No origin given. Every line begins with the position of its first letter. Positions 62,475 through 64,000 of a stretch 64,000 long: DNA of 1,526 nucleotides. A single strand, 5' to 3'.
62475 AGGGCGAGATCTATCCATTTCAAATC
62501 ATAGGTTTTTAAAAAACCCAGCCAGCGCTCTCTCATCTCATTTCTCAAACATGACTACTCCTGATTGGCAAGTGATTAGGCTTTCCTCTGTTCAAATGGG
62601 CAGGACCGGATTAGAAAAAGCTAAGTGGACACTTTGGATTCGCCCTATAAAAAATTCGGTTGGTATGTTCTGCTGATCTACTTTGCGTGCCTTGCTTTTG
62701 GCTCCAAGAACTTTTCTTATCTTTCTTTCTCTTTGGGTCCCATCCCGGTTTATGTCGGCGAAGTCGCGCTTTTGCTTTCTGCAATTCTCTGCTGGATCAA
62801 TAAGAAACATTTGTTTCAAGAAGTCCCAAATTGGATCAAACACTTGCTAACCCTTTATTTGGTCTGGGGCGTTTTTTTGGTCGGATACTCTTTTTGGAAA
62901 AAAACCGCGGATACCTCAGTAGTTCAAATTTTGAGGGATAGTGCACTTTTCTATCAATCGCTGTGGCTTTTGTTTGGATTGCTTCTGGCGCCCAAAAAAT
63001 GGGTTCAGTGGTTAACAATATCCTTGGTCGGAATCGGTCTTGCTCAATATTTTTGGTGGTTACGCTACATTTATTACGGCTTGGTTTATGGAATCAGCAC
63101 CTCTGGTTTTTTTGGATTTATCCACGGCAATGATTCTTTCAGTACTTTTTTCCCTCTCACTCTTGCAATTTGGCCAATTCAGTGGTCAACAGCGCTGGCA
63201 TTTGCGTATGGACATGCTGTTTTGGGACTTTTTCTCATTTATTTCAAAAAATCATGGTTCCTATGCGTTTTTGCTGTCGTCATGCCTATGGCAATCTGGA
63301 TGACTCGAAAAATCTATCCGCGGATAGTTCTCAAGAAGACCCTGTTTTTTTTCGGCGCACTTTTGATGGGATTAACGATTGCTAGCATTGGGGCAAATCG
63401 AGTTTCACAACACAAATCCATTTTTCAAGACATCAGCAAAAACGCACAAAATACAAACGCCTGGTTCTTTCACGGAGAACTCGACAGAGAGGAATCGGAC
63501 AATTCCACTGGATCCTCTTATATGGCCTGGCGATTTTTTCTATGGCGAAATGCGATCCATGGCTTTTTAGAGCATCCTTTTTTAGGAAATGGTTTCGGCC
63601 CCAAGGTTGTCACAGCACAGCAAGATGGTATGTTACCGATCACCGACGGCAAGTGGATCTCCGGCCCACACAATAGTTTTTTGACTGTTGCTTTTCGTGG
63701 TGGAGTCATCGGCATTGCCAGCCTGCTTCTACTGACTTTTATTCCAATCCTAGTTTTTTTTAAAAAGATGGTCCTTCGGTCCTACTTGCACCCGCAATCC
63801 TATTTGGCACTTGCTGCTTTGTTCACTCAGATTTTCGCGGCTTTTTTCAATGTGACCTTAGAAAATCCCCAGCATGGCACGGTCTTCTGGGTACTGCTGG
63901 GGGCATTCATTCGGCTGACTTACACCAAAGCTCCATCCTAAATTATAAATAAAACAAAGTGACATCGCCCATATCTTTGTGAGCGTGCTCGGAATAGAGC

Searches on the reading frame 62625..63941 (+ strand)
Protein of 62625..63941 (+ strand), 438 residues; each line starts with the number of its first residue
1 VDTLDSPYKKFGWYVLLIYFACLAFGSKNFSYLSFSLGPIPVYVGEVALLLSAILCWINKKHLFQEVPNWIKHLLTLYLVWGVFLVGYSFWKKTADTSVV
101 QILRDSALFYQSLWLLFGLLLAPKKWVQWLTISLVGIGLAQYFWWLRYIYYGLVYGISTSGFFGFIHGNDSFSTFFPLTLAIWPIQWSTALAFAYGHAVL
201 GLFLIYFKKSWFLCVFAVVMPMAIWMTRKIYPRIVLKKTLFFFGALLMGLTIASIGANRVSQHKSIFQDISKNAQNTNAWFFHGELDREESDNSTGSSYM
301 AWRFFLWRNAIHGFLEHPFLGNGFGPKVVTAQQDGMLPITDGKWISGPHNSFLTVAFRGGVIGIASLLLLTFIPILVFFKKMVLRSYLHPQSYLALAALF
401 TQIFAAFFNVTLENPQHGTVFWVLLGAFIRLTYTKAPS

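Call 49: search_protein_families(library=pfam, proteins=[window:62625-63941:+], max_evalue=0.00001)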
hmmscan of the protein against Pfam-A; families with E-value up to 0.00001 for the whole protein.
window:62625-63941:+ (438 aa): 1 family
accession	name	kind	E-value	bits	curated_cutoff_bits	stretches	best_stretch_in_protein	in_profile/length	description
PF04932.20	Wzy_C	-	3.4e-15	56.6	31.7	1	199-367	7-148/149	O-Antigen ligase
